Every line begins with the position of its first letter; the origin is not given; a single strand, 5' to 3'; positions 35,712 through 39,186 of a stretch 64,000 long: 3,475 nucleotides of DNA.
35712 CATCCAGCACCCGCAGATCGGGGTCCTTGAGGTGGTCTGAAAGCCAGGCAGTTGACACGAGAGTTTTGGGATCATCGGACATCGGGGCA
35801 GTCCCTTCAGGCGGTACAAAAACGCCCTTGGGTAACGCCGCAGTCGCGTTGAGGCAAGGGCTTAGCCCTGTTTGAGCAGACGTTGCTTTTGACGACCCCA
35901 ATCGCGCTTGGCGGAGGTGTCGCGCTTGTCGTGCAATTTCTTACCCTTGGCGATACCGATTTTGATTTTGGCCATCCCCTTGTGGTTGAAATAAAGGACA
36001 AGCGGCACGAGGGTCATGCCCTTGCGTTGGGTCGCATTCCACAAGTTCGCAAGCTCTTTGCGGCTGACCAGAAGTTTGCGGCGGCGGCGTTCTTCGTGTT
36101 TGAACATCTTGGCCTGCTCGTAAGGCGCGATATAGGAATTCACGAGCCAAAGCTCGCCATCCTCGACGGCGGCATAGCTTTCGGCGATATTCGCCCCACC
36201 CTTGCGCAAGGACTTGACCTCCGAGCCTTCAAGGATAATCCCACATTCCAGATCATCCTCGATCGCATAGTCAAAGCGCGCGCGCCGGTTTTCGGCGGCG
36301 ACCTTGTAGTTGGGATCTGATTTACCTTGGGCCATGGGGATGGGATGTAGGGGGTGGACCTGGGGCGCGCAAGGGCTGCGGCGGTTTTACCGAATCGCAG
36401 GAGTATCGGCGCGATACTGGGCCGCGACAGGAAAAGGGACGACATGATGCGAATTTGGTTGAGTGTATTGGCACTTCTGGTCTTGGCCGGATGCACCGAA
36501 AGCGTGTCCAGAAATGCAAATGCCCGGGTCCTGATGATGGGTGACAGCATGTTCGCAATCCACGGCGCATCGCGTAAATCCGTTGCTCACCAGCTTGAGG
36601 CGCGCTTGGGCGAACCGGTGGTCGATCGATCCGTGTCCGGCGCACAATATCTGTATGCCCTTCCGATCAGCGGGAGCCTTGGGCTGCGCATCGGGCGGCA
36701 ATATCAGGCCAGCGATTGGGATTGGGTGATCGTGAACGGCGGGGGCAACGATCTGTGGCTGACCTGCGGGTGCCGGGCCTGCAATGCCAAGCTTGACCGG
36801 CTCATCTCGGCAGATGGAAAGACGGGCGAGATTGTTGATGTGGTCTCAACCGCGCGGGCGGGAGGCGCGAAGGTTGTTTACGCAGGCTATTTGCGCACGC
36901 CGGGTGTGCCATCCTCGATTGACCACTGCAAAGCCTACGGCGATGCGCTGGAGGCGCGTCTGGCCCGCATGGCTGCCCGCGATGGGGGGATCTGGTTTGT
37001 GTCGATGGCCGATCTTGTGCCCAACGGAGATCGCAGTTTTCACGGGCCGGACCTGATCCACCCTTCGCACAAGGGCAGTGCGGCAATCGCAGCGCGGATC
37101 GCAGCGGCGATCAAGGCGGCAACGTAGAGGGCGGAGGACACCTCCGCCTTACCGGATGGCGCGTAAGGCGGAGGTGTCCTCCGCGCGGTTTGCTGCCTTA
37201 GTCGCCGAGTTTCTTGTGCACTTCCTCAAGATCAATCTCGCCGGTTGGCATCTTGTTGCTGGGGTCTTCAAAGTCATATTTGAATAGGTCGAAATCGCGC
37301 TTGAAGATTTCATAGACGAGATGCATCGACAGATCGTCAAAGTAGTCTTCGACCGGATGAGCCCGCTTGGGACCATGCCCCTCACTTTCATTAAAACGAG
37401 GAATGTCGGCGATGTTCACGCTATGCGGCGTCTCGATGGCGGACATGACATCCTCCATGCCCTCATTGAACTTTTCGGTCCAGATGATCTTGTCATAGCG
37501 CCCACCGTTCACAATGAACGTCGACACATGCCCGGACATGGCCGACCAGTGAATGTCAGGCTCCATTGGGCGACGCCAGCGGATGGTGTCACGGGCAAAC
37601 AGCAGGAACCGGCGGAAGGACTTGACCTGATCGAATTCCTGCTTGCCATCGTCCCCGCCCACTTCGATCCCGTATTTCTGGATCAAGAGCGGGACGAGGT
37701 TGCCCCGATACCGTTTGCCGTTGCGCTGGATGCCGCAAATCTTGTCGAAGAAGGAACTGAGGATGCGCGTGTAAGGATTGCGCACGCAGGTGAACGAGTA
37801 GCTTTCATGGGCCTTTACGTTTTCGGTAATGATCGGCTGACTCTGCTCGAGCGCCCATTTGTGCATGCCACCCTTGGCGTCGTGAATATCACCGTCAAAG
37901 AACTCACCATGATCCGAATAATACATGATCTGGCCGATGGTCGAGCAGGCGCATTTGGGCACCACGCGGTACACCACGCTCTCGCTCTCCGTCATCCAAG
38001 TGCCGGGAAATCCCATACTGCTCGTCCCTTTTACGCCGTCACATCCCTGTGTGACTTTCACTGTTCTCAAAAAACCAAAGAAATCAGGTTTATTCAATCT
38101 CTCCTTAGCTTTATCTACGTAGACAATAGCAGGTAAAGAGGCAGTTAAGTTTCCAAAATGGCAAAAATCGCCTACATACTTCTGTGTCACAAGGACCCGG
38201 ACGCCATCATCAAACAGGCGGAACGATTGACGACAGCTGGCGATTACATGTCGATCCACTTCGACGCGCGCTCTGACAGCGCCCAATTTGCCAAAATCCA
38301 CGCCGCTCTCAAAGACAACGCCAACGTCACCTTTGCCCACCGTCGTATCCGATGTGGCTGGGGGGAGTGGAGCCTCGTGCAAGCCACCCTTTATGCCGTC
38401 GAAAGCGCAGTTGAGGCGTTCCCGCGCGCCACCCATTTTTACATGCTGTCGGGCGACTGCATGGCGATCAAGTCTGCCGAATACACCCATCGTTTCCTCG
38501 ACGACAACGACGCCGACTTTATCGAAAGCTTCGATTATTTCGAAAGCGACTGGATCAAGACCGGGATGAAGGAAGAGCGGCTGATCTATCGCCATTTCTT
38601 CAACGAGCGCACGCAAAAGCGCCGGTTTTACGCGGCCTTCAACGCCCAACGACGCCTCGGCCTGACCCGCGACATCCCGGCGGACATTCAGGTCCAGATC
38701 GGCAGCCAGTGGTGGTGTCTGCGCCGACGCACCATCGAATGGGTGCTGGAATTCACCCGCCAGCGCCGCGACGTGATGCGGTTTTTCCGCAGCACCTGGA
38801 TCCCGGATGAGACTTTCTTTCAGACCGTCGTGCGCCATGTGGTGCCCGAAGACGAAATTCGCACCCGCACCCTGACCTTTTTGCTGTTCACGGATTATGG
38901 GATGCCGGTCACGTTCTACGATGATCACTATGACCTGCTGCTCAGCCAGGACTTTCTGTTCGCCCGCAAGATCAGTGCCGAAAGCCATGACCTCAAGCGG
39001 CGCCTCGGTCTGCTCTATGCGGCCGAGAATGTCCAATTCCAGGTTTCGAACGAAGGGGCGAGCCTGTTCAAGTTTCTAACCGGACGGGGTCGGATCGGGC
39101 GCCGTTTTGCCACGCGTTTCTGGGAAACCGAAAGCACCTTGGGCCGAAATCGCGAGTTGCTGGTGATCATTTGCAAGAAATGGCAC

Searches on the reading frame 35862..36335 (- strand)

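Call 11: search_protein_families(library=pfam, proteins=[window:35862-36335:-], max_evalue=0.01)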
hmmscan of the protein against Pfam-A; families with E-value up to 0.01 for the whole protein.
window:35862-36335:- (157 aa): 1 family
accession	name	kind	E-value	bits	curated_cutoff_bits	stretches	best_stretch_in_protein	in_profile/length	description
PF01668.23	SmpB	-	5.2e-56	189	27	1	14-156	2-143/143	SmpB protein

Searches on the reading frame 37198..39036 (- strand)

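Call 11: search_protein_families(library=pfam, proteins=[window:37198-39036:-], max_evalue=0.01)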
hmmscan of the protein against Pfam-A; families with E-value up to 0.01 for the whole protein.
window:37198-39036:- (612 aa): 1 family
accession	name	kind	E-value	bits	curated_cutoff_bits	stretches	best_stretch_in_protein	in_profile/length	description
PF03567.20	Sulfotransfer_2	-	3.1e-34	119.7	22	1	346-588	3-252/252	Sulfotransferase family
